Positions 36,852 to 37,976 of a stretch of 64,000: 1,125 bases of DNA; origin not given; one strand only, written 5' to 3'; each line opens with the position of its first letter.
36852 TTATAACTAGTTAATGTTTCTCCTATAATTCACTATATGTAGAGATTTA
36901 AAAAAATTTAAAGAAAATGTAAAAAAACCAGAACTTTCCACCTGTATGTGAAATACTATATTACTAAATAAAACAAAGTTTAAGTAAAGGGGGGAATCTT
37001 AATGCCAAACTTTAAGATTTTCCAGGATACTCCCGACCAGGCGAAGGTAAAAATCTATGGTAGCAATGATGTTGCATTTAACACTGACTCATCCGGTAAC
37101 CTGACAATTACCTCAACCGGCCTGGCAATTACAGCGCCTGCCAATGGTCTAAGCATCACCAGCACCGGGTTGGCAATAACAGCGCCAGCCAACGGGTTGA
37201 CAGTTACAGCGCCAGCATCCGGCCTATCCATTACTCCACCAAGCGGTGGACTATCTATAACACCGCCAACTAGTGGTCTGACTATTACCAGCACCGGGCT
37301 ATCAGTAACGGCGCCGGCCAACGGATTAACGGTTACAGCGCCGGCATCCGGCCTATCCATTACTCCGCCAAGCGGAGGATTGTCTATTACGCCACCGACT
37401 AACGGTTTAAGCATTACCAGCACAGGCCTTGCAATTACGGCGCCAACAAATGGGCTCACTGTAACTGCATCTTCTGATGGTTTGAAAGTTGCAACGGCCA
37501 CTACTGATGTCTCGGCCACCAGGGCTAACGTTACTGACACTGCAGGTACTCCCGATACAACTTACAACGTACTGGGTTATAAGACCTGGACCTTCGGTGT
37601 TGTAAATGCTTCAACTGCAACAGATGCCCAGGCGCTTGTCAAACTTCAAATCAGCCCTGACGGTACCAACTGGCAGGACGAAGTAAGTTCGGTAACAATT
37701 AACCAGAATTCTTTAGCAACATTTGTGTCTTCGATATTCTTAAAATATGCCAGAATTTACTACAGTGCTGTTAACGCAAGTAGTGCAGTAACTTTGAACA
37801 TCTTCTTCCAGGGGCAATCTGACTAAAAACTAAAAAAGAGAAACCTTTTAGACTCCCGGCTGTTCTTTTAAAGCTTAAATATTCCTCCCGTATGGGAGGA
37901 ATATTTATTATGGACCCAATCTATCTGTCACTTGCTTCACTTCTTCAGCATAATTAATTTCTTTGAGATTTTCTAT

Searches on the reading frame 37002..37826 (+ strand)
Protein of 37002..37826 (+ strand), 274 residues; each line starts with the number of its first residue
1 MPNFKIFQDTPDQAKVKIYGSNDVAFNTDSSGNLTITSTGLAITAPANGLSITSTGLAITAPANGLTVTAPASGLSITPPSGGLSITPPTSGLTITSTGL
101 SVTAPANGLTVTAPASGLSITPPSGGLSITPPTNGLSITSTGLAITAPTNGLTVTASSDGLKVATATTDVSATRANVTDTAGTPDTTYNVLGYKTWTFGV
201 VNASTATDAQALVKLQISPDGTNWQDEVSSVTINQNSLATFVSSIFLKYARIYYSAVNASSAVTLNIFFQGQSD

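Call 14: search_protein_families(library=pfam, proteins=[window:37002-37826:+], max_evalue=0.001)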
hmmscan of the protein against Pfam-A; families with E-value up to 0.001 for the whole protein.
window:37002-37826:+ (274 aa): 2 families
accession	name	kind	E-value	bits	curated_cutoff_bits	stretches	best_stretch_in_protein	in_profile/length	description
PF19912.4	DUF6385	-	9.7e-23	80.5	26.8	1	190-273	2-82/82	Domain of unknown function (DUF6385)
PF17689.8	Arabino_trans_N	-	4e-05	24.3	25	0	38-111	46-117/156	Arabinosyltransferase concanavalin like domain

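Call 58: search_protein_families(library=ncbifam, proteins=[window:37002-37826:+], max_evalue=0.01)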
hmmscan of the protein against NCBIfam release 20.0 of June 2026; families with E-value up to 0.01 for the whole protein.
window:37002-37826:+ (274 aa): 0 families

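Call 70: search_solved_structures(query=window:37002-37826:+, max_evalue=1)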
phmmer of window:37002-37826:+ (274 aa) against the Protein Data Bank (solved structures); distinct sequences matched with E-value up to 1: 5.
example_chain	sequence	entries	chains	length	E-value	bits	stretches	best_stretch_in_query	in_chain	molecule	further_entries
8uur_A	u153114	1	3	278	0.0066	19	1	10-78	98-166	AfpX13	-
2zcu_A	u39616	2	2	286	0.14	14.7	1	144-204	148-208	Uncharacterized oxidoreductase ytfG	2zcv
2igs_A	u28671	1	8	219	0.17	14.4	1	19-97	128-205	Hypothetical protein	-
8wae_A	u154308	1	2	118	0.95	12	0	162-235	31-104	Beta-agarase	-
5ag9_A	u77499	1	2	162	0.96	12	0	127-197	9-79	Gingipain R2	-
